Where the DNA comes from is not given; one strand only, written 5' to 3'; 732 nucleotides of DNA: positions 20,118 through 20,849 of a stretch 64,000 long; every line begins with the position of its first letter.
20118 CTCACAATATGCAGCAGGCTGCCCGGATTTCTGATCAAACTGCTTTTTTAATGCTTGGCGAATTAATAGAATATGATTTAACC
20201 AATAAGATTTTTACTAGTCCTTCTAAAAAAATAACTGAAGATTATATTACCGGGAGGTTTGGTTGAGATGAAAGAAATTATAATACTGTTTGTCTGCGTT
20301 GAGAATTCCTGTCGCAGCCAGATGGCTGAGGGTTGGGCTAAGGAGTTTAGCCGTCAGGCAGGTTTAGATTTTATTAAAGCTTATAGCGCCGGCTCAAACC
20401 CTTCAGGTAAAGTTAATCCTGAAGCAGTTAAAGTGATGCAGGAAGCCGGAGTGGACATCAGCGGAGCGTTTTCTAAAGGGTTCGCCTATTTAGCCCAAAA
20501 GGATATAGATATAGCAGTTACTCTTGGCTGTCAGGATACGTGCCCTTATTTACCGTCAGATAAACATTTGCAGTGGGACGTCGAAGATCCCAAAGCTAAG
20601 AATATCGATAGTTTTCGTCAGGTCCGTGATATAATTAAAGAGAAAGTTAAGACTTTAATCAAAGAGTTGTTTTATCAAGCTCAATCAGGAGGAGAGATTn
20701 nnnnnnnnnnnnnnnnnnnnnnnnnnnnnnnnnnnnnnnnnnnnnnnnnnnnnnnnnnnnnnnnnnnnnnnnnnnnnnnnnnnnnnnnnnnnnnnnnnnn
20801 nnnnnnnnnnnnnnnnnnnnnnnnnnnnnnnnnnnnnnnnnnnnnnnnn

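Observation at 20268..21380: In-frame fusion of an ArsC/LMW-PTP-fold domain to PhoU at the end of the pst operon, with an internal RBS and start codon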

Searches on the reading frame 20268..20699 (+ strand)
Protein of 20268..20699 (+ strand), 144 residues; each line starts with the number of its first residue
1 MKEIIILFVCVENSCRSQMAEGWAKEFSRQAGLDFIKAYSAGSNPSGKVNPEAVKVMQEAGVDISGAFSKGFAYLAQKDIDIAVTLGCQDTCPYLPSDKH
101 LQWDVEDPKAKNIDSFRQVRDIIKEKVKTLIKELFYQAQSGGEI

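Call 3: search_protein_families(library=pfam, proteins=[window:20268-20699:+], max_evalue=0.01)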
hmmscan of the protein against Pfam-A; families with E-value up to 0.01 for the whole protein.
window:20268-20699:+ (144 aa): 1 family
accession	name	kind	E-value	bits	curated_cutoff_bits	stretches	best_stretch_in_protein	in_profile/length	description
PF01451.26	LMWPc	-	1.1e-24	87.7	23.2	1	6-130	1-143/144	Low molecular weight phosphotyrosine protein phosphatase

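Call 4: search_protein_families(library=ncbifam, proteins=[window:20268-20699:+], max_evalue=0.01)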
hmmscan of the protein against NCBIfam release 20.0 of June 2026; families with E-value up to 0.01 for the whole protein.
window:20268-20699:+ (144 aa): 4 families
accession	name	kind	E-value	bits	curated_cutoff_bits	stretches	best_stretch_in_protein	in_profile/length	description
NF010053.0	PRK13530.1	subfamily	1.7e-27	96.4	215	1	2-131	2-129/133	arsenate reductase (thioredoxin)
TIGR02691.1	arsC_pI258_fam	equivalog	2.8e-27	95.5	174.3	1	6-130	1-129/129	arsenate reductase (thioredoxin)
TIGR02689.1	ars_reduc_gluta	equivalog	3.1e-27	95.3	157.6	1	6-131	3-126/126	arsenate reductase, glutathione/glutaredoxin type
NF007520.0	PRK10126.1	equivalog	0.0048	17.3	243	0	6-86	5-82/147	low molecular weight protein-tyrosine-phosphatase Wzb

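Call 6: search_solved_structures(query=window:20268-20699:+, max_evalue=0.001, show_alignments=4)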
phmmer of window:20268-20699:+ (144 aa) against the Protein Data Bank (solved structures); distinct sequences matched with E-value up to 0.001: 24.
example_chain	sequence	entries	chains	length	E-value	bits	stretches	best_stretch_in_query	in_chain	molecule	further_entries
2cd7_A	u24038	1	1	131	1.4e-20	76.8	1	5-127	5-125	PROTEIN ARSC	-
2l17_A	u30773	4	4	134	1.7e-20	76.5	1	6-133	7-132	Arsenate reductase | Glutaredoxin arsenate reductase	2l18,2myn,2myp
1ljl_A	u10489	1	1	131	1.8e-20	76.4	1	5-127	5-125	arsenate reductase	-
3t38_A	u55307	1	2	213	3.1e-19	72.4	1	6-133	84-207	Arsenate Reductase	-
1lju_A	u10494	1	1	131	3.4e-19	72.2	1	5-127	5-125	arsenate reductase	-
1lk0_A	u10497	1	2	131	4.1e-19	72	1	5-127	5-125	arsenate reductase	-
1jl3_A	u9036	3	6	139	1e-18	70.7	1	2-128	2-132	ARSENATE REDUCTASE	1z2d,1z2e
2l19_A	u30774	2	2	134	2.5e-18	69.5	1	6-133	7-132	Arsenate reductase | Glutaredoxin arsenate reductase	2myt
1rxe_A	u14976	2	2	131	5.7e-18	68.3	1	5-127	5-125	Arsenate reductase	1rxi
2myu_A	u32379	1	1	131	7e-18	68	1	6-133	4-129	Glutaredoxin arsenate reductase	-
1jf8_A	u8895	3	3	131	8.6e-18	67.7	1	5-127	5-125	arsenate reductase | Protein arsC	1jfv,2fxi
2ipa_B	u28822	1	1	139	3.4e-16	62.5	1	2-128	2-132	Protein arsC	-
3rh0_A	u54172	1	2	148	2.5e-12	50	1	6-131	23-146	ARSENATE REDUCTASE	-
1y1l_A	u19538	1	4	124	2.8e-11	46.6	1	6-132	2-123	arsenate reductase (arsC)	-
4kk3_A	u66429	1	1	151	2.1e-10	43.8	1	6-69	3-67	Low molecular weight protein-tyrosine-phosphatase YwlE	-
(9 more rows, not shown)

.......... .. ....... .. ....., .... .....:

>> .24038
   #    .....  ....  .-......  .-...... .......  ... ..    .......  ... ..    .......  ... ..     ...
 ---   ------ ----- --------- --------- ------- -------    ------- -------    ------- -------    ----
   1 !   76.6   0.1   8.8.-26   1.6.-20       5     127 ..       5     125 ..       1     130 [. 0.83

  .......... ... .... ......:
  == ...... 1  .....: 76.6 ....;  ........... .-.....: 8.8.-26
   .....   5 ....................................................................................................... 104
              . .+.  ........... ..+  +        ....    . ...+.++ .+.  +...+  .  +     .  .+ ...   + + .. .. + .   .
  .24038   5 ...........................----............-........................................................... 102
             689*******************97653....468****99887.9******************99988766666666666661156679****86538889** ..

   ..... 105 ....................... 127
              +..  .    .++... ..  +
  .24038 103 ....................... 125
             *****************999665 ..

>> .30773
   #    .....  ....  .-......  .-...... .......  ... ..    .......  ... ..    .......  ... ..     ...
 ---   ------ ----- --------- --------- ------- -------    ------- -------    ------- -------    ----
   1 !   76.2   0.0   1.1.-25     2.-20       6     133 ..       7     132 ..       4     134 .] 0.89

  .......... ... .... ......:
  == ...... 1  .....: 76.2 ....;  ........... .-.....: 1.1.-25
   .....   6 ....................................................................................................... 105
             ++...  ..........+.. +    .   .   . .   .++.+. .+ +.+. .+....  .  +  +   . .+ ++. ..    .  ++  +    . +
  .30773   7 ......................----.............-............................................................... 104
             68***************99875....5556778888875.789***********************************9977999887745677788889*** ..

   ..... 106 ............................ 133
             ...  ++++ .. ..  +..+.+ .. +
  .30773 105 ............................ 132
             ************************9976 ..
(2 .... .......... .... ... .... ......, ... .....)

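Call 8: find_homologous_proteins(query=window:20268-20699:+, max_evalue=0.00001)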
Query window:20268-20699:+ (144 aa): 6133 proteins with E <= 0.00001 among 6189 candidates; the best 120 are listed.
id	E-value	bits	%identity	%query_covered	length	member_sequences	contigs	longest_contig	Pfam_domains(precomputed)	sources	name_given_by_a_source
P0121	3.0e-47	178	63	89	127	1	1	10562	PF01451.28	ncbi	ncbi:arsenate reductase ArsC, partial [bacterium]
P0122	7.6e-47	176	64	90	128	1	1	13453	PF01451.28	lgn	-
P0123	1.6e-46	175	61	95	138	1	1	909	PF01451.28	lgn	-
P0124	3.9e-46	174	59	90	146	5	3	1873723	PF01451.28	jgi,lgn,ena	-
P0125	5.1e-46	174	60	90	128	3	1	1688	PF01451.28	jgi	jgi:arsenate reductase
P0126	5.6e-46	174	59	93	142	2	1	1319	PF01451.28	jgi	jgi:protein-tyrosine-phosphatase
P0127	5.9e-46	174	64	90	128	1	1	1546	PF01451.28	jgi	jgi:glutathione/glutaredoxin type arsenate reductase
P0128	7.8e-46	173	63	90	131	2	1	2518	PF01451.28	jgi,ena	-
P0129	8.8e-46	173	64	90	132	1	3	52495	PF01451.28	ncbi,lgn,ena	-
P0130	1.2e-45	173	57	97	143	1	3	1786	PF01451.28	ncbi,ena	-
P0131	1.7e-45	172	63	90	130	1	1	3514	PF01451.28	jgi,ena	-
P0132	2.3e-45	172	60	90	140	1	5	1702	PF01451.28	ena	-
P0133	3.0e-45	171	63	90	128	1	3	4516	PF01451.28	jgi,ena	jgi:protein-tyrosine-phosphatase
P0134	3.1e-45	171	60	90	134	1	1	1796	PF01451.28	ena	-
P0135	4.0e-45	171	63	90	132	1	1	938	PF01451.28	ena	-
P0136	4.2e-45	171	60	91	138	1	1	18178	PF01451.28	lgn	-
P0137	4.3e-45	171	62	89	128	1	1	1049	PF01451.28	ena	-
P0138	4.4e-45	171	62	89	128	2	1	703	PF01451.28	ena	-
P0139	6.3e-45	170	61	90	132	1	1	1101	PF01451.28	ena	-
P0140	6.4e-45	170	60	90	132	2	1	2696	PF01451.28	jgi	jgi:arsenate reductase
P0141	7.3e-45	170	60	90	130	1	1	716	PF01451.28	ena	-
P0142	8.6e-45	170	61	90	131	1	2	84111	PF01451.28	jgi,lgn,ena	-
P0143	1.0e-44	170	61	90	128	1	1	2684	PF01451.28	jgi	-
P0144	1.1e-44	169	60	90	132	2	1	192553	PF01451.28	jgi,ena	-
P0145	1.2e-44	169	60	90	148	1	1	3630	PF01451.28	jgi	jgi:arsenate reductase (thioredoxin)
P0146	1.3e-44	169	60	90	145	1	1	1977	PF01451.28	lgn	-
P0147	1.3e-44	169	60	90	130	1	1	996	PF01451.28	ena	-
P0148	1.4e-44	169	61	89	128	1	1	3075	PF01451.28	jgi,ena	-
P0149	1.6e-44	169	60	90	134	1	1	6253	PF01451.28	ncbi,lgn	-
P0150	1.7e-44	169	62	90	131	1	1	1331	PF01451.28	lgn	-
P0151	1.8e-44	169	61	89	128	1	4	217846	PF01451.28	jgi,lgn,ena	-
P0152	2.1e-44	169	62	90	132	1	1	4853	PF01451.28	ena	-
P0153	4.3e-44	168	58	93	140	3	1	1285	PF01451.28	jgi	jgi:arsenate reductase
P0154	4.3e-44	168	62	90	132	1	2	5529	PF01451.28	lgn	-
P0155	4.4e-44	168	58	93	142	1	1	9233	PF01451.28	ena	-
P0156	4.7e-44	167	57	90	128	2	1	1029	PF01451.28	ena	-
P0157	5.0e-44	167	58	95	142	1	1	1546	PF01451.28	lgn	-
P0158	5.5e-44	167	61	90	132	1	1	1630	PF01451.28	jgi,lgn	jgi:protein-tyrosine-phosphatase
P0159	6.0e-44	167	59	90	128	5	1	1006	PF01451.28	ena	-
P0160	6.3e-44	167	60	90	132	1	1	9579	PF01451.28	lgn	-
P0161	7.2e-44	167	54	90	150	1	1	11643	PF01451.28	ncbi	-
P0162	7.3e-44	167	59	90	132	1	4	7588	PF01451.28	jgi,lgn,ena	jgi:arsenate reductase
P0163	7.8e-44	167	59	90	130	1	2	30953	PF01451.28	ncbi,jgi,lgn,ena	ncbi:MAG: arsenate reductase ArsC [Candidatus Ratteibacteria bacterium]|jgi:arsenate reductase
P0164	8.3e-44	167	60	90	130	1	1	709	PF01451.28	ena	-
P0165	8.4e-44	167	57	90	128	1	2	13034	PF01451.28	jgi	jgi:glutathione/glutaredoxin type arsenate reductase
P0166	8.5e-44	167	63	88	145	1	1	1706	PF01451.28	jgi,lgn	jgi:protein-tyrosine-phosphatase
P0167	8.8e-44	167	59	90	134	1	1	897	PF01451.28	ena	-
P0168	9.2e-44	166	60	90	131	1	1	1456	PF01451.28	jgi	-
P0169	1.1e-43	166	62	88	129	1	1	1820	PF01451.28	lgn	-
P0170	1.3e-43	166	63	88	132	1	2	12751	PF01451.28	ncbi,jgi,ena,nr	ncbi:MAG: arsenate reductase ArsC [Candidatus Omnitrophota bacterium]|jgi:glutathione/glutaredoxin t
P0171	1.4e-43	166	61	90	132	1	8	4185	PF01451.28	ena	-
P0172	1.7e-43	166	60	88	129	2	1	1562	PF01451.28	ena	-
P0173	1.8e-43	166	61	89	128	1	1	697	PF01451.28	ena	-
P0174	2.2e-43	165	56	96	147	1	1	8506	PF01451.28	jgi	jgi:arsenate reductase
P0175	2.5e-43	165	59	96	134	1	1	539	PF01451.28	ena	-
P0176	2.6e-43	165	59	89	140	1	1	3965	PF01451.28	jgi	jgi:glutathione/glutaredoxin type arsenate reductase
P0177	3.1e-43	165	60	90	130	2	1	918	PF01451.28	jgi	jgi:arsenate reductase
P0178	3.2e-43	165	59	89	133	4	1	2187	PF01451.28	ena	-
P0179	3.4e-43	165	55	92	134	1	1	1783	PF01451.28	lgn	-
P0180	3.5e-43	165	61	90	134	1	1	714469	PF01451.28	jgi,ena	-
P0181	3.5e-43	165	60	90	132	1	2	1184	PF01451.28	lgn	-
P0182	3.9e-43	164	57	90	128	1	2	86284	PF01451.28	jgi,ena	-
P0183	4.0e-43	164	57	89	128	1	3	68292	PF01451.28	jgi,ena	-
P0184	4.2e-43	164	57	90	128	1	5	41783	PF01451.28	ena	-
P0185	4.3e-43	164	57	88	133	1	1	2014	PF01451.28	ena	-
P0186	4.7e-43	164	57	90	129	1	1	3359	PF01451.28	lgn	-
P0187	5.7e-43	164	60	90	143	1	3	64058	PF01451.28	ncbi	-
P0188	6.5e-43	164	60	90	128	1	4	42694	PF01451.28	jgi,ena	-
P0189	6.6e-43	164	59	90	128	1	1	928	PF01451.28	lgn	-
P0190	6.7e-43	164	60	90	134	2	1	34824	PF01451.28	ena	-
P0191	6.9e-43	164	62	88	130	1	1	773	PF01451.28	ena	-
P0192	7.1e-43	164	59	88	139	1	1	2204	PF01451.28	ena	-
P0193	8.7e-43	163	57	93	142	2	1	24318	PF01451.28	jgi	jgi:arsenate reductase (thioredoxin)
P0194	9.3e-43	163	55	97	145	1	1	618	PF01451.28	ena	-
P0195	1.0e-42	163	56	93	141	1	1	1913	PF01451.28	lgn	-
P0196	1.0e-42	163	60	90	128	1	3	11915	PF01451.28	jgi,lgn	jgi:glutathione/glutaredoxin type arsenate reductase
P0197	1.2e-42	163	60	90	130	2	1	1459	PF01451.28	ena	-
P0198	1.2e-42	163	57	91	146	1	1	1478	PF01451.28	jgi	jgi:arsenate reductase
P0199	1.3e-42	163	56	92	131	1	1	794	PF01451.28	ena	-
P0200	1.3e-42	163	60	90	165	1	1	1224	PF01451.28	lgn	-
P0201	1.5e-42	163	57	90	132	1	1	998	PF01451.28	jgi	jgi:arsenate reductase (thioredoxin)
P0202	1.6e-42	162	57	96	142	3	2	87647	PF01451.28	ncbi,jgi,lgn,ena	ncbi:MAG: arsenate reductase ArsC [Candidatus Omnitrophota bacterium]|jgi:protein-tyrosine-phosphata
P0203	1.8e-42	162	57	90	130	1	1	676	PF01451.28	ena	-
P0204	1.9e-42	162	59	90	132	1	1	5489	PF01451.28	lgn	-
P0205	1.9e-42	162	57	93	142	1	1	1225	PF01451.28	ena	-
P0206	1.9e-42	162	58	90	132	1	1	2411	PF01451.28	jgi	jgi:arsenate reductase (thioredoxin)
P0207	2.1e-42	162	61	90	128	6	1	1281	PF01451.28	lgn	-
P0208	2.2e-42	162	60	90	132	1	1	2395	PF01451.28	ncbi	-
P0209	2.3e-42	162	60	90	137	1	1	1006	PF01451.28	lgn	-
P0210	2.5e-42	162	62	88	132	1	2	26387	PF01451.28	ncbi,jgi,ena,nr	ncbi:MAG: arsenate reductase ArsC [Candidatus Omnitrophica bacterium]|jgi:arsenate reductase|nr:arse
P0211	2.7e-42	162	57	90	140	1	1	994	PF01451.28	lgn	-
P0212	2.8e-42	162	60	90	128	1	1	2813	PF01451.28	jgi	-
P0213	2.9e-42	162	56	90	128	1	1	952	PF01451.28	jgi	-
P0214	2.9e-42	162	60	88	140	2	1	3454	PF01451.28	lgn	-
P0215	3.1e-42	162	58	90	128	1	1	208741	PF01451.28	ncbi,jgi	jgi:arsenate reductase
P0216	3.3e-42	161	59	92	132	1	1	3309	PF01451.28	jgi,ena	-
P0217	3.5e-42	161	57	93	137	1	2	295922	PF01451.28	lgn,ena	-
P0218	4.3e-42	161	59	90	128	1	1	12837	PF01451.28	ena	-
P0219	4.4e-42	161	59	88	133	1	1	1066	PF01451.28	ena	-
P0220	4.5e-42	161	59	92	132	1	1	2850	PF01451.28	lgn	-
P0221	4.9e-42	161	59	90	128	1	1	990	PF01451.28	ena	-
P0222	5.1e-42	161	63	85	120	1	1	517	PF01451.28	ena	-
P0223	5.1e-42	161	57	93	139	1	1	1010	PF01451.28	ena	-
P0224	5.6e-42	161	60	90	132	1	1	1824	PF01451.28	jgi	jgi:arsenate reductase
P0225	5.7e-42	161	59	92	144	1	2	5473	PF01451.28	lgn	-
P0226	6.6e-42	160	57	90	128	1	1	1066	PF01451.28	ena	-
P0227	7.3e-42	160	58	92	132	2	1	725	PF01451.28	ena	-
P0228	7.5e-42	160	57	96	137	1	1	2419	PF01451.28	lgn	-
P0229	7.8e-42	160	58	88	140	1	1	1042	PF01451.28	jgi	jgi:arsenate reductase (thioredoxin)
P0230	8.2e-42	160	53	93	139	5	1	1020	PF01451.28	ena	-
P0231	9.2e-42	160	59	90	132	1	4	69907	PF01451.28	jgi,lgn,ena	-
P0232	9.8e-42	160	59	92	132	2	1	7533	PF01451.28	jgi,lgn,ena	-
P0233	1.0e-41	160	57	88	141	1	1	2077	PF01451.28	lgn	-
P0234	1.1e-41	160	56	90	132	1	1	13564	PF01451.28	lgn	-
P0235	1.1e-41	160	57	90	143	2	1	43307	PF01451.28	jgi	jgi:protein-tyrosine-phosphatase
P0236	1.2e-41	160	54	99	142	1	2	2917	PF01451.28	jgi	jgi:arsenate reductase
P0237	1.3e-41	160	60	90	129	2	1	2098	PF01451.28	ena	-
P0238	1.3e-41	160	54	90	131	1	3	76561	PF01451.28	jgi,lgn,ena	-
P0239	1.5e-41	159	58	90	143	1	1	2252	PF01451.28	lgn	-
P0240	1.9e-41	159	59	90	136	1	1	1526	PF01451.28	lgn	-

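Call 14: find_encoding_contigs(protein=P0136, flank=8000, max_places=2)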
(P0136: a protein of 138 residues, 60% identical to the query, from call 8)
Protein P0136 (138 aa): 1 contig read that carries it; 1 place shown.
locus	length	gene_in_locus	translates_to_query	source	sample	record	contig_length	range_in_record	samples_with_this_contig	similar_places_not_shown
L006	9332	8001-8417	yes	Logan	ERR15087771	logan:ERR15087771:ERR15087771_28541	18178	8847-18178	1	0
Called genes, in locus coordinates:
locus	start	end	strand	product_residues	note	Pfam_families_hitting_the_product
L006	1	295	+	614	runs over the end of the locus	PF00515:TPR_1 (faint), PF13181:TPR_8 (faint), PF13414:TPR_11 (faint), PF13424:TPR_12 (faint), PF13231:PMT_2, PF14559:TPR_19 (weak), PF13432:TPR_16 (weak), PF14559:TPR_19 (weak), +4 more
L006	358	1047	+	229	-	PF00072:Response_reg, PF23198:PDE8A_N, PF00486:Trans_reg_C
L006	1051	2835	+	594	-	PF00989:PAS (faint), PF16736:sCache_like (faint), PF00672:HAMP, PF08448:PAS_4 (weak), PF00512:HisKA, PF02518:HATPase_c, PF14501:HATPase_c_5 (faint)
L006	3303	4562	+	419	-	PF16930:Porin_5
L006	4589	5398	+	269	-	PF12849:PBP_like_2, PF13531:SBP_bac_11 (weak), PF01547:SBP_bac_1 (weak), PF12727:PBP_like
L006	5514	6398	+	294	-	PF00528:BPD_transp_1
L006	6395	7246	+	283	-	PF00528:BPD_transp_1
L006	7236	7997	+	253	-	PF02463:SMC_N, PF00005:ABC_tran, PF13304:AAA_21 (weak)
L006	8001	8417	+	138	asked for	PF01451:LMWPc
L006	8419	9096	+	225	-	PF01895:PhoU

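Call 15: find_encoding_contigs(protein=P0124, flank=8000, max_places=2)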
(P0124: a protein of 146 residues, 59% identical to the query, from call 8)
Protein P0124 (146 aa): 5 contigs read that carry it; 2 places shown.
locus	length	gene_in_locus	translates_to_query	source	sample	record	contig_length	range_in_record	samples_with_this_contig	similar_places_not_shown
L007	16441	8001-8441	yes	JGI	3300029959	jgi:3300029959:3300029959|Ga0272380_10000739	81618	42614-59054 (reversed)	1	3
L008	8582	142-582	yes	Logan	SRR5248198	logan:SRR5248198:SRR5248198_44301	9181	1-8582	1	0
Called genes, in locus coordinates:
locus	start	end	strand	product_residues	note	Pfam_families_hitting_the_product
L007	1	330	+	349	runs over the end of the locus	PF21088:MS_channel_1st, PF00924:MS_channel_2nd, PF21082:MS_channel_3rd (weak)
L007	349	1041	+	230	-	PF00072:Response_reg, PF00486:Trans_reg_C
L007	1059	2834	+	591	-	PF02743:dCache_1 (faint), PF00672:HAMP, PF00989:PAS, PF08448:PAS_4, PF13426:PAS_9 (weak), PF00512:HisKA, PF02518:HATPase_c, PF13589:HATPase_c_3 (faint)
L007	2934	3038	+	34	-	-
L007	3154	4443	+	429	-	PF16930:Porin_5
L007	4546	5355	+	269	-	PF12849:PBP_like_2, PF13531:SBP_bac_11, PF12727:PBP_like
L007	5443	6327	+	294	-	PF00528:BPD_transp_1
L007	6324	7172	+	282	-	PF00528:BPD_transp_1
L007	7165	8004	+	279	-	PF02463:SMC_N (weak), PF00005:ABC_tran, PF13304:AAA_21 (faint)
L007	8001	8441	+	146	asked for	PF01451:LMWPc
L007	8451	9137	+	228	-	PF01895:PhoU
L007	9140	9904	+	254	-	PF07719:TPR_2 (faint), PF13431:TPR_17 (faint), PF00515:TPR_1 (faint), PF13176:TPR_7 (faint), PF13181:TPR_8 (faint), PF23914:TPR_CcmH_CycH (weak), PF13414:TPR_11 (weak), PF14559:TPR_19, +4 more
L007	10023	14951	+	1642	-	-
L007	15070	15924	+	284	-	PF12849:PBP_like_2, PF01547:SBP_bac_1 (weak), PF13531:SBP_bac_11 (weak), PF12727:PBP_like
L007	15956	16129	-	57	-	-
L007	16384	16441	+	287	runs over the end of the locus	PF00528:BPD_transp_1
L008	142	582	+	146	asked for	PF01451:LMWPc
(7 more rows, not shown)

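Call 20: find_related_loci(query=A2, collection=genome_contigs, flank=4000)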
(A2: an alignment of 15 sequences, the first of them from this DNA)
Query A2 (135 aa) in genome_contigs; peptide patterns used: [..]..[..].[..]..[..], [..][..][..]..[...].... (x = any residue, [..] = any of these).
600 stretches matched a pattern (row limit reached: there are more); 599 encode a relative of the query (tblastn E <= 1e-3); the best 80 are kept; 80 distinct loci.
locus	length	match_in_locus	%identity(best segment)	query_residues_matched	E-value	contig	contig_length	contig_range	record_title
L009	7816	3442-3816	53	6-134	5e-46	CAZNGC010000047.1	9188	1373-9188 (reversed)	MAG TPA_asm: uncultured Planctomycetales bacterium isolate SRP167436_co1_192 genome assembly, contig: NODE_12673_length_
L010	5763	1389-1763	55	6-134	2e-45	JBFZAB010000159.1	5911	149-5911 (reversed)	MAG: Candidatus Omnitrophota bacterium isolate PPR_0456 k121_2265172, whole genome shotgun sequence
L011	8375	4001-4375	57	6-134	3e-44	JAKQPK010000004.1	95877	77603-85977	MAG: Candidatus Omnitrophota bacterium isolate USMO_maxbin.079 k141_458913, whole genome shotgun sequence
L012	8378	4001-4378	55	6-135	4e-43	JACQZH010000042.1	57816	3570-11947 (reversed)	MAG: Candidatus Omnitrophota bacterium isolate NC_groundwater_1562_Pr4_S-0.65um_39_9 SR1-18-Sp65_coassembly_scaffold_188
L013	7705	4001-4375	48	6-133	2e-37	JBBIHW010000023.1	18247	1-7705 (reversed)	MAG: Acidobacteriota bacterium isolate SIF170217_bin_123 NODE_3365_length_18247_cov_4.914743, whole genome shotgun seque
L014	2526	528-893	48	6-131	8e-37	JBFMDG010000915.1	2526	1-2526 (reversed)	MAG: Verrucomicrobiota bacterium isolate MAG213 MAG213_915, whole genome shotgun sequence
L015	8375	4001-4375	46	6-134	8e-37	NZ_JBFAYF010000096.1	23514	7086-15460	Actinoplanes sp. NPDC051851 NPDC051851_57_C11.ctg-0096, whole genome shotgun sequence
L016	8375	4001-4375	46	6-134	9e-37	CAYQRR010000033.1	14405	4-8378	MAG TPA_asm: uncultured Chitinophaga sp. isolate SRP189682_co1_178 genome assembly, contig: NODE_8891_length_14405_cov_4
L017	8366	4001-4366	48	6-131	5e-36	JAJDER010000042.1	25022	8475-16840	MAG: Planctomycetota bacterium isolate OFTM9 OFTM9_41, whole genome shotgun sequence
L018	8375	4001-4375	47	6-134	4e-36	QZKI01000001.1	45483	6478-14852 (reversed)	MAG: Candidatus Abyssobacteria bacterium SURF_17 Ga0104751_1001143, whole genome shotgun sequence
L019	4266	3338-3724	45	2-134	1e-35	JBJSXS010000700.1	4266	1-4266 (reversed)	MAG: Gemmata sp. isolate samp_4435_metabat2_32 samp_4435_1906581, whole genome shotgun sequence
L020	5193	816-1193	47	6-134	2e-35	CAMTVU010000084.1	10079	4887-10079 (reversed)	MAG: uncultured Chitinophagaceae bacterium isolate G04_MAG_00014 genome assembly, contig: G04_MAG_00014_000000000042, wh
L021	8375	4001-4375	47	6-134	1e-35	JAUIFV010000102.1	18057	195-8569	MAG: Gammaproteobacteria bacterium isolate Co_bin.113 NODE_17361_length_18057_cov_1.605243, whole genome shotgun sequenc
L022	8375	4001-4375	47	6-134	1e-35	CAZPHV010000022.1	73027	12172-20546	MAG TPA_asm: uncultured Aquimonas sp. isolate binchicken_co190_244 genome assembly, contig: NODE_817_length_73027_cov_11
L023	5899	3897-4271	44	6-134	4e-35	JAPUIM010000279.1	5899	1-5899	MAG: Bacteroidetes bacterium isolate KW1-S08_242 KW1-S08_242_cg279, whole genome shotgun sequence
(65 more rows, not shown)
